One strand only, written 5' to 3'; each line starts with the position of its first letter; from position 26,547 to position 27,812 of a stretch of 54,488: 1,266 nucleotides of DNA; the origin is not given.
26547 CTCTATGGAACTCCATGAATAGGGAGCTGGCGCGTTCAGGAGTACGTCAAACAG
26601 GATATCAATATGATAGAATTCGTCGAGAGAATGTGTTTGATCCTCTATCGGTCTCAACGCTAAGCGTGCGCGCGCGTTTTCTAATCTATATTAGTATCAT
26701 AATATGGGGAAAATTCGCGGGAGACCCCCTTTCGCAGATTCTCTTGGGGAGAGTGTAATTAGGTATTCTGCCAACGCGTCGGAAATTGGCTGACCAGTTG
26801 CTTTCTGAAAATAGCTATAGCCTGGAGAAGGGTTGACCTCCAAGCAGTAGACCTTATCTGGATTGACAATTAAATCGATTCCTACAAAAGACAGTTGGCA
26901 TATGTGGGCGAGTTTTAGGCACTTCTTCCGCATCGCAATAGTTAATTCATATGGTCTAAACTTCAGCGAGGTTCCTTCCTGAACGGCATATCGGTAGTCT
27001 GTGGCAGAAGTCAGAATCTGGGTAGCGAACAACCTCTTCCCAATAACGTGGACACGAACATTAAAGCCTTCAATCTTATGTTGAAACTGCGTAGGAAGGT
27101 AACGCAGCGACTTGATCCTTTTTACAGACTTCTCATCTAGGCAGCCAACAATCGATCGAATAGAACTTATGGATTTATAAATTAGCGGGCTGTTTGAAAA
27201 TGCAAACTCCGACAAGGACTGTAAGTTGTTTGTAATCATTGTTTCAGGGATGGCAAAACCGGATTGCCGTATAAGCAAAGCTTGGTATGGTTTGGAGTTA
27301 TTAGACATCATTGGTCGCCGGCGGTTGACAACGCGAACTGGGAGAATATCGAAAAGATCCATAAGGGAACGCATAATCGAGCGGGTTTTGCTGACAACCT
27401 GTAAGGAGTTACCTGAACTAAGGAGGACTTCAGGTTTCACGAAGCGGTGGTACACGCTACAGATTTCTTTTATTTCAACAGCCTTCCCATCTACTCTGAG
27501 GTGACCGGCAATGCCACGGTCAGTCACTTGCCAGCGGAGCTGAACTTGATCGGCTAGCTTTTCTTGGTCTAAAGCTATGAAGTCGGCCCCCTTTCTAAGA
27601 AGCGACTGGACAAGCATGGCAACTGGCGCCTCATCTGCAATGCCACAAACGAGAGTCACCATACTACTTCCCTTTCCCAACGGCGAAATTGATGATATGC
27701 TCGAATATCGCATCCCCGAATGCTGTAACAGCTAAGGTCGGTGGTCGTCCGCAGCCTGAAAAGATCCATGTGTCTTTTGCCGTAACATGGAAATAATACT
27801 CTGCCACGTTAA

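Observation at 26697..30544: Operon of small ORF + legumain-like C13 peptidase + two ATP-grasp paralogs: candidate archaeal graspetide-like cross-linking system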

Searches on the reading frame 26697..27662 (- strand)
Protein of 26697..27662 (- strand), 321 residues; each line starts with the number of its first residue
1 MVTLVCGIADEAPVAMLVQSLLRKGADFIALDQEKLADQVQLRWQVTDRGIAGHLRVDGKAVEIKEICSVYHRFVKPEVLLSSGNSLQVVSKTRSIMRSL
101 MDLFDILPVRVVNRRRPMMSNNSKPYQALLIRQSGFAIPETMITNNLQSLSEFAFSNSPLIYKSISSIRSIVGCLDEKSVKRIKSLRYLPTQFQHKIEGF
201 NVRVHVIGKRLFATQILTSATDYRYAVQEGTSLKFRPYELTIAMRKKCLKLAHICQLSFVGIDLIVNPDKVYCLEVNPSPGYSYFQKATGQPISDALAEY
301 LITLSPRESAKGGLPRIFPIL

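Call 3: search_protein_families(library=pfam, proteins=[window:26697-27662:-], max_evalue=1)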
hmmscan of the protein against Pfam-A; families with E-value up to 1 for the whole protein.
window:26697-27662:- (321 aa): 5 families
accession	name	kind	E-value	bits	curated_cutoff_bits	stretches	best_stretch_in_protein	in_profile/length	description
PF08443.16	RimK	-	1.1e-11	45.2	21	1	129-300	10-187/188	RimK-like ATP-grasp domain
PF02655.19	ATP-grasp_3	-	9.5e-07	29.5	23.2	1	131-278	11-155/160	ATP-grasp domain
PF14397.11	ATPgrasp_ST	-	4.1e-06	26.7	31.4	1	241-297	211-273/278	Sugar-transfer associated ATP-grasp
PF21068.3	ATPgraspMvdD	-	0.013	16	27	1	8-77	8-77/121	MvdD pre-ATP grasp domain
PF14398.11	ATPgrasp_YheCD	-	0.028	14.1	26.8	1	256-297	202-244/255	YheC/D like ATP-grasp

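Call 4: search_protein_families(library=ncbifam, proteins=[window:26697-27662:-], max_evalue=1)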
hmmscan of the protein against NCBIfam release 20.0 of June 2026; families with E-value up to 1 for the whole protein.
window:26697-27662:- (321 aa): 13 families
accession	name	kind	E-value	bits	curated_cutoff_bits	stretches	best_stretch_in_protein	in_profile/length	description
TIGR04187.1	GRASP_SAV_5884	subfamily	1.2e-37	129.8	350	1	7-301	6-311/312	ATP-grasp ribosomal peptide maturase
TIGR04184.1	ATPgraspMvdD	equivalog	4.9e-25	88.4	475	1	9-302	8-320/321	MvdD family ATP-grasp ribosomal peptide maturase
TIGR04185.1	ATPgraspMvdC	equivalog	2.1e-24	86.2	425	1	10-302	9-317/318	MvdC family ATP-grasp ribosomal peptide maturase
TIGR00768.1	rimK_fam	subfamily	1.6e-16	60.5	143.4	1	100-300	64-275/276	RimK family alpha-L-glutamate ligase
TIGR02144.1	LysX_arch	equivalog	5.3e-10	38.9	275.6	1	89-303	55-277/281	lysine biosynthesis protein LysX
NF040720.1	MptN_Meth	equivalog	7.8e-10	38.3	350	1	109-301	87-290/291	tetrahydromethanopterin:alpha-L-glutamate ligase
TIGR04192.1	GRASP_w_spasm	equivalog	5.6e-08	32.5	230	1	11-289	9-306/318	grasp-with-spasm system ATP-grasp peptide maturase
NF007764.0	PRK10446.1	equivalog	8e-06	25.3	331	1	189-301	175-286/300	30S ribosomal protein S6--L-glutamate ligase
TIGR04443.1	F420_CofF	equivalog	0.0032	16.5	300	1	221-302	201-279/283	coenzyme gamma-F420-2:alpha-L-glutamate ligase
NF040722.1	MfnD_Meth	equivalog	0.005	16.3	400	1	258-283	229-254/288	tyramine--L-glutamate ligase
TIGR04356.1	grasp_GAK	hypoth_equivalog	0.0056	15.8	300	1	129-302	105-284/287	GAK system ATP-grasp enzyme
NF002378.0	PRK01372.1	subfamily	0.022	13.5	243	1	196-282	178-273/305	D-alanine--D-alanine ligase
NF003573.0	PRK05246.1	equivalog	0.095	11.5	272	1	108-168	109-165/316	glutathione synthase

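Call 6: find_homologous_proteins(query=window:26697-27662:-)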
Query window:26697-27662:- (321 aa): 2272 proteins with E <= 0.001 among 3249 candidates; the best 120 are listed.
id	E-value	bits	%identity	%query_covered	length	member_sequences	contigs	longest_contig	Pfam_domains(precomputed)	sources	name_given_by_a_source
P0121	1.6e-207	706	100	100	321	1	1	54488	PF08443.17,PF02655.20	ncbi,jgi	ncbi:MAG: ATP-grasp domain-containing protein [Candidatus Bathyarchaeota archaeon]|jgi:hypothetical 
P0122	1.0e-144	499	73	94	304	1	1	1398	PF08443.17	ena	-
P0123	2.0e-143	495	72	95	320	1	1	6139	PF08443.17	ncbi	-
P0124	1.7e-141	489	71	94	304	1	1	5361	PF08443.17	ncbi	-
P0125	4.8e-141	487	71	96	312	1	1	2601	PF08443.17,PF02655.20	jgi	jgi:hypothetical protein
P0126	7.1e-141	487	70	96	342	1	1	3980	PF08443.17,PF02655.20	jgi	jgi:glutathione synthase/RimK-type ligase-like ATP-grasp enzyme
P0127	3.9e-138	478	70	94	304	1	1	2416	PF08443.17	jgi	jgi:hypothetical protein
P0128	2.1e-137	475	71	94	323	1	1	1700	PF08443.17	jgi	jgi:hypothetical protein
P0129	5.1e-137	474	71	94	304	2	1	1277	PF08443.17,PF02655.20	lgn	-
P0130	5.9e-137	474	70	94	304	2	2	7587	PF08443.17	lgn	-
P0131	2.3e-136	472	70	94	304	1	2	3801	PF08443.17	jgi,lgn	-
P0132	5.7e-134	464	70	94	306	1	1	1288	PF08443.17,PF02655.20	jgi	jgi:hypothetical protein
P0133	9.8e-134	463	71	93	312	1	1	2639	PF08443.17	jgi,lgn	-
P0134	1.0e-133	463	67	94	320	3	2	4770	PF08443.17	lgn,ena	-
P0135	2.0e-133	462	69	94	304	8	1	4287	PF08443.17,PF02655.20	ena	-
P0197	2.9e-87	311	49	94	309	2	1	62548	PF08443.17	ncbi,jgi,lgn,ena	ncbi:MAG: hypothetical protein P8Y30_02260 [candidate division WOR-3 bacterium]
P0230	1.6e-69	253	41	93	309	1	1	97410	PF08443.17,PF02655.20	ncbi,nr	ncbi:MAG: ATP-grasp domain-containing protein [Gammaproteobacteria bacterium]|nr:ATP-grasp domain-co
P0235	5.2e-69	251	41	94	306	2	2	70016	PF08443.17,PF02655.20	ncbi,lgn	ncbi:MAG: ATP-grasp domain-containing protein [Syntrophobacter sp.]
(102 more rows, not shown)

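Call 21: search_solved_structures(query=window:26697-27662:-, max_evalue=0.01, show_alignments=2)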
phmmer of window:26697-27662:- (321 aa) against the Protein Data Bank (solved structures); distinct sequences matched with E-value up to 0.01: 10.
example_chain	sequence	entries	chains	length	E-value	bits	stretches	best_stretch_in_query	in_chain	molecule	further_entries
5ig9_A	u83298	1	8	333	4.1e-17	65.6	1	8-303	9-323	ATP grasp ligase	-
7drm_A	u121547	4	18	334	1.5e-14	57.3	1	97-303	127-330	ATP-grasp domain-containing protein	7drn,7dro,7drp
7mgv_A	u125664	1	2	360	8.5e-12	48.2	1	121-309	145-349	CdnC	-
5ig8_A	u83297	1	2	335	9.2e-12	48.1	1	10-302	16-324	ATP grasp ligase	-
9bou_A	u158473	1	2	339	2.7e-11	46.5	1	4-313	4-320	MvdD-like pre-ATP grasp domain-containing protein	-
7m4s_A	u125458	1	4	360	1.7e-10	43.9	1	120-302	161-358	AMdnB protein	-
7qyr_A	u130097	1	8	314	5.3e-07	32.4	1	104-302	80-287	Probable alpha-L-glutamate ligase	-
7qys_A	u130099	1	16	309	1.7e-05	27.5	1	104-303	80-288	Probable alpha-L-glutamate ligase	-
5zct_A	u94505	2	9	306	0.00034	23.2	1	128-300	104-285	Ribosomal protein S6--L-glutamate ligase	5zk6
4iwx_A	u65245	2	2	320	0.00042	22.9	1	128-299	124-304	Ribosomal protein S6 modification protein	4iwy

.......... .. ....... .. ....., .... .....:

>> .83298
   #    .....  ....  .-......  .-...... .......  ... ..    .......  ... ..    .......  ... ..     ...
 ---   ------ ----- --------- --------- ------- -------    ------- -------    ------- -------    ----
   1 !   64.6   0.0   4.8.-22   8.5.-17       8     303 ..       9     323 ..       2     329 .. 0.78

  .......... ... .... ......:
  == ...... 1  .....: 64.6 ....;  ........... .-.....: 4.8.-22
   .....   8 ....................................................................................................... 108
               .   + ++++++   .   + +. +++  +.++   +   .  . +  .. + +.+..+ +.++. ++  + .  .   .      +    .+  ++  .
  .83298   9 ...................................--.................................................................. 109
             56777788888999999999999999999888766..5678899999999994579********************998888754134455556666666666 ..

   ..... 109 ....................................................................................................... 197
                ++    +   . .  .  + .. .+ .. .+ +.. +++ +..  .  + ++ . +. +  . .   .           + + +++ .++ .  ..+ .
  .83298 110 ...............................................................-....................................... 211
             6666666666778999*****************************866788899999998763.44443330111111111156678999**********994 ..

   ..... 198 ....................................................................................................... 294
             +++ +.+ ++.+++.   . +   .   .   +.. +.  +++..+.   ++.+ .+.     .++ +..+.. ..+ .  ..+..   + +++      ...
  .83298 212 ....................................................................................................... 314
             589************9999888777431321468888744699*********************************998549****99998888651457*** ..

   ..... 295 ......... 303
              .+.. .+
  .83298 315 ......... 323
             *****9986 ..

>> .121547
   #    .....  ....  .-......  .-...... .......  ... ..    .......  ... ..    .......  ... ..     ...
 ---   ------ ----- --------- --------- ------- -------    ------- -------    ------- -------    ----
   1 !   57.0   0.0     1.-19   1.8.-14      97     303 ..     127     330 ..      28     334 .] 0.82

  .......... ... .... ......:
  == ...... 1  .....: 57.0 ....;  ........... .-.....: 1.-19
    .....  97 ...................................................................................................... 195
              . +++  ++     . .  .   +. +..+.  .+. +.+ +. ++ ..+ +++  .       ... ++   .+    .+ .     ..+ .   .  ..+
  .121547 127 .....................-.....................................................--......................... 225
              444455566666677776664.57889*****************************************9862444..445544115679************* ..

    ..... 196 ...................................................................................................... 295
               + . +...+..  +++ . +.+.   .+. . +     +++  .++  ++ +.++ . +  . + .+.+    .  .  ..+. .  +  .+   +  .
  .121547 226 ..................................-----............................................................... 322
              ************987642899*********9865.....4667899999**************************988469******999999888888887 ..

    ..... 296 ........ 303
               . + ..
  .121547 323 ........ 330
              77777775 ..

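Call 49: search_protein_families(library=padloc, proteins=[window:26697-27662:-], max_evalue=0.01)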
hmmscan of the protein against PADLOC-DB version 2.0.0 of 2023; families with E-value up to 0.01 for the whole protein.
window:26697-27662:- (321 aa): 0 families

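Call 61: find_encoding_contigs(protein=P0197, flank=6000, max_places=1)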
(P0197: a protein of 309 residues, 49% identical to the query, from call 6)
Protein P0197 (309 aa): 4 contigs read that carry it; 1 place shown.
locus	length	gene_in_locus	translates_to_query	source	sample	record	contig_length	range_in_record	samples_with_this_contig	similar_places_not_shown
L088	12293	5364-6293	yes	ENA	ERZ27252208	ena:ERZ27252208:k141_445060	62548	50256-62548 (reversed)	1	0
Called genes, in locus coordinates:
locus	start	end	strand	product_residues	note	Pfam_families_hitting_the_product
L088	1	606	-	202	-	?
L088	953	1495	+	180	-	-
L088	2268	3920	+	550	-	-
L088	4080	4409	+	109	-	-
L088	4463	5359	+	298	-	-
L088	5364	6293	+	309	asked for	PF08443:RimK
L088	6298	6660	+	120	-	-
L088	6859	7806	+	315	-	PF00930:DPPIV_N (faint), PF07676:PD40 (weak), PF26549:Tricorn_N (weak), PF26550:Tricorn_2nd, PF26549:Tricorn_N, PF07676:PD40 (weak)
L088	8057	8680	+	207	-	PF13505:OMP_b-brl (weak)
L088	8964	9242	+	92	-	PF05015:HigB-like_toxin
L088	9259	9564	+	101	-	PF13560:HTH_31 (weak), PF01381:HTH_3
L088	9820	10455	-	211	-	-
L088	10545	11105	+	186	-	-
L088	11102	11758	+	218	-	PF07963:N_methyl (weak)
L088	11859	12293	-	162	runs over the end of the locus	PF00210:Ferritin, PF02915:Rubrerythrin (weak)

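Call 62: find_encoding_contigs(protein=P0230, flank=6000, max_places=1)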
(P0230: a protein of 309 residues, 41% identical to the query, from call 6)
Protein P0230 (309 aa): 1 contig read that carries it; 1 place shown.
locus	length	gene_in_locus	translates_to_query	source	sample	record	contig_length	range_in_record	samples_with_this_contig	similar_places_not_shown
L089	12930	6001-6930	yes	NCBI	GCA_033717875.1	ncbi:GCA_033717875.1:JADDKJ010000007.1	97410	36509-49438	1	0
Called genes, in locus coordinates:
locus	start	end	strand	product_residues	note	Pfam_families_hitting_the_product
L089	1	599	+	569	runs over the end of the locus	PF13429:TPR_15 (faint), PF14561:TPR_20 (faint), PF23914:TPR_CcmH_CycH, PF14559:TPR_19, PF13428:TPR_14 (weak), PF13432:TPR_16, PF14559:TPR_19, PF13371:TPR_9 (weak), +21 more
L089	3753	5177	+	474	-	-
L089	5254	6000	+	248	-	-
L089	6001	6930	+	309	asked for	PF02655:ATP-grasp_3, PF08443:RimK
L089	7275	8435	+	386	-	PF00285:Citrate_synt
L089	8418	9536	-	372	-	PF05222:AlaDh_PNT_N, PF01262:AlaDh_PNT_C, PF07992:Pyr_redox_2 (weak), PF00070:Pyr_redox (weak), PF02826:2-Hacid_dh_C (weak)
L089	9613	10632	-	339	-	PF01656:CbiA, PF02374:ArsA_ATPase (faint), PF09140:MipZ (faint), PF13614:AAA_31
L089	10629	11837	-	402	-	PF04326:SLFN_AlbA_2, PF13749:HATPase_c_4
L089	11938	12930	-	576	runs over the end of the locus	PF01368:DHH, PF02272:DHHA1, PF17768:RecJ_OB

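Call 63: find_encoding_contigs(protein=P0235, flank=6000, max_places=1)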
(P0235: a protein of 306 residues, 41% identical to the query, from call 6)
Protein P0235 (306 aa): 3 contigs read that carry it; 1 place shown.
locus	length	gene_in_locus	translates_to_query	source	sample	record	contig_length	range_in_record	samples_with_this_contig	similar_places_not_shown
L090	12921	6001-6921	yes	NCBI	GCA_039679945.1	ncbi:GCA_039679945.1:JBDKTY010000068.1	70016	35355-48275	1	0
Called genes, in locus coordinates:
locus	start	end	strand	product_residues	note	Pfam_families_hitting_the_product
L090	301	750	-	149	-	-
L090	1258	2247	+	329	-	PF01594:AI-2E_transport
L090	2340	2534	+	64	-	PF07568:HisKA_2 (weak)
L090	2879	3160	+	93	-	-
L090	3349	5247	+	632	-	PF00082:Peptidase_S8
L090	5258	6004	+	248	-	-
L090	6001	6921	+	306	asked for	PF02655:ATP-grasp_3 (weak), PF08443:RimK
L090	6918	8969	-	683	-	PF01590:GAF, PF13185:GAF_2, PF08447:PAS_3, PF00989:PAS (weak), PF08447:PAS_3, PF13426:PAS_9 (weak), PF00512:HisKA, PF02518:HATPase_c, +2 more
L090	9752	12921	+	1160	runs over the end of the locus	PF05231:MASE1, PF03924:CHASE, PF13188:PAS_8 (faint), PF08447:PAS_3 (weak), PF13426:PAS_9 (faint), PF00512:HisKA, PF02518:HATPase_c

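Call 69: find_related_loci(query=A3, collection=metagenome_contigs, flank=6000)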
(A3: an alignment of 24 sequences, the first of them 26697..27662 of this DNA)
Query A3 (321 aa) in metagenome_contigs; peptide patterns used: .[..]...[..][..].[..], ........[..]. (x = any residue, [..] = any of these).
600 stretches matched a pattern (row limit reached: there are more); 565 encode a relative of the query (tblastn E <= 1e-3); the best 80 are kept; 80 distinct loci.
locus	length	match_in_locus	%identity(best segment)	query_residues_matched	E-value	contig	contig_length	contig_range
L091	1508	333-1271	59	1-313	5e-142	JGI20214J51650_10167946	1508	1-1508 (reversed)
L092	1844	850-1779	54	1-310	3e-123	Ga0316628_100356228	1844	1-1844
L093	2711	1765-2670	54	4-301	8e-101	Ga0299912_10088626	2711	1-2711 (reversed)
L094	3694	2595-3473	49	1-293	1e-96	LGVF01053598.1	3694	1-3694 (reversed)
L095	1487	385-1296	46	1-303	3e-94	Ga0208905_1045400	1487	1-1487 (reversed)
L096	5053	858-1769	43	1-301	4e-78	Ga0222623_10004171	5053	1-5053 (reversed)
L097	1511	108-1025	41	2-304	4e-82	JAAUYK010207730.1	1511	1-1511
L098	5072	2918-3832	43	1-301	7e-76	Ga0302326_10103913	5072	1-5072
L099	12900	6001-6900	41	4-301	3e-75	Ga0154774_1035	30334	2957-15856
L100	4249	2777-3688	43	4-303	2e-75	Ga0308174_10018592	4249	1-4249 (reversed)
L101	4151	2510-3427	41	4-305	4e-75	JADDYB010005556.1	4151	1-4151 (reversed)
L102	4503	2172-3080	43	4-301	2e-74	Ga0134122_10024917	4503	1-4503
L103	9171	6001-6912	41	1-301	2e-74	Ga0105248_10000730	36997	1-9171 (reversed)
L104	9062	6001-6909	43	4-301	7e-74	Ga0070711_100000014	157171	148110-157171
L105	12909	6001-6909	43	4-301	7e-74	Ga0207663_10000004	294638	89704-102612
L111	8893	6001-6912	42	4-303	2e-73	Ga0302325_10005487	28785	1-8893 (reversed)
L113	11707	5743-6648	42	4-301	1e-72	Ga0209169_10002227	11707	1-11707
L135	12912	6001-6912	42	2-301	8e-72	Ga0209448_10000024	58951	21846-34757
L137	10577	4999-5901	40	4-301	2e-70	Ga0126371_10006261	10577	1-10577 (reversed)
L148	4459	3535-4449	42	4-305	1e-69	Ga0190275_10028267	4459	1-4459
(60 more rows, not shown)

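Call 71: search_protein_families(library=ncbifam, proteins=[L135:4419-5207:+, L113:4232-4951:+, L137:3639-4250:+, L111:4659-5210:+, L135:5261-6004:+, L135:6001-6912:+, L099:3306-5273:+, L089:3753-5177:+, L104:3878-5080:+, L148:737-2689:+], max_evalue=0.01)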
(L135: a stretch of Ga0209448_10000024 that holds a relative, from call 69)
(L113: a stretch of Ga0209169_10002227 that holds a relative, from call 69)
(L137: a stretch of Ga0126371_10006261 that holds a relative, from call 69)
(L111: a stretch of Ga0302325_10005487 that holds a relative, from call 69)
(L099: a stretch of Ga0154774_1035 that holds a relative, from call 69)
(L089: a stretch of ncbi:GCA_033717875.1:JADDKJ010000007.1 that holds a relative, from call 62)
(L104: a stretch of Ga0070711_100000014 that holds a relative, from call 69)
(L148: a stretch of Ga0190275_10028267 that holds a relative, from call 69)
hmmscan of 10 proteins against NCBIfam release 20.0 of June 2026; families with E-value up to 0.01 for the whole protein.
L135:4419-5207:+ (262 aa): 0 families

L113:4232-4951:+ (239 aa): 0 families

L137:3639-4250:+ (203 aa): 0 families

L111:4659-5210:+ (183 aa): 0 families

L135:5261-6004:+ (247 aa): 0 families

L135:6001-6912:+ (304 aa): 11 families
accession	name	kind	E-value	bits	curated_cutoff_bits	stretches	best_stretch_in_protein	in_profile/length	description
TIGR04187.1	GRASP_SAV_5884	subfamily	3.1e-36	125.2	350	1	3-303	3-310/312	ATP-grasp ribosomal peptide maturase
TIGR04184.1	ATPgraspMvdD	equivalog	7.1e-26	91.1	475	1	98-302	97-317/321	MvdD family ATP-grasp ribosomal peptide maturase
TIGR04185.1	ATPgraspMvdC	equivalog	3e-23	82.4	425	1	16-304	16-316/318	MvdC family ATP-grasp ribosomal peptide maturase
TIGR00768.1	rimK_fam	subfamily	4.4e-18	65.6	143.4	1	95-299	58-271/276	RimK family alpha-L-glutamate ligase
NF040720.1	MptN_Meth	equivalog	7.5e-12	44.9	350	1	105-285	82-271/291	tetrahydromethanopterin:alpha-L-glutamate ligase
TIGR02144.1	LysX_arch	equivalog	1.5e-08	34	275.6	1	101-301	64-272/281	lysine biosynthesis protein LysX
TIGR04192.1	GRASP_w_spasm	equivalog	7.8e-06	25.4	230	1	132-287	134-301/318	grasp-with-spasm system ATP-grasp peptide maturase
NF007764.0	PRK10446.1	equivalog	1.2e-05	24.8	331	1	195-299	177-281/300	30S ribosomal protein S6--L-glutamate ligase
TIGR03103.1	trio_acet_GNAT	equivalog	0.0031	16.1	569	1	120-221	293-400/547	N-acetylglutaminylglutamine synthetase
TIGR02068.2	cya_phycin_syn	equivalog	0.0088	14.1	850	0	243-287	400-450/862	cyanophycin synthetase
NF000207.3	D_ala_D_ser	equivalog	0.0092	15.1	520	0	234-286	260-312/342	D-alanine--D-serine ligase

L099:3306-5273:+ (655 aa): 3 families
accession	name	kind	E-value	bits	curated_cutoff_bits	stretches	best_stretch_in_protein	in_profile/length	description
TIGR03921.1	T7SS_mycosin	equivalog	6.7e-07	28.7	278.75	1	171-443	3-242/353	type VII secretion-associated serine protease mycosin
NF033595.1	denti_PrtP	equivalog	0.00029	19.6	300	1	377-538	394-532/606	dentilisin complex serine proteinase subunit PrtP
TIGR03895.1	protease_PatA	subfamily_domain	0.00044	19.1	421.05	1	386-575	125-309/606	PatA/PatG family cyanobactin maturation protease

L089:3753-5177:+ (474 aa): 1 family
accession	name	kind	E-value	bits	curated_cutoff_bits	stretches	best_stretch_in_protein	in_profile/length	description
NF045837.1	Mplas_Cys_pep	subfamily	4.1e-05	23.7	45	1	112-189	138-208/240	putative cysteine peptidase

L104:3878-5080:+ (400 aa): 0 families

L148:737-2689:+ (650 aa): 0 families
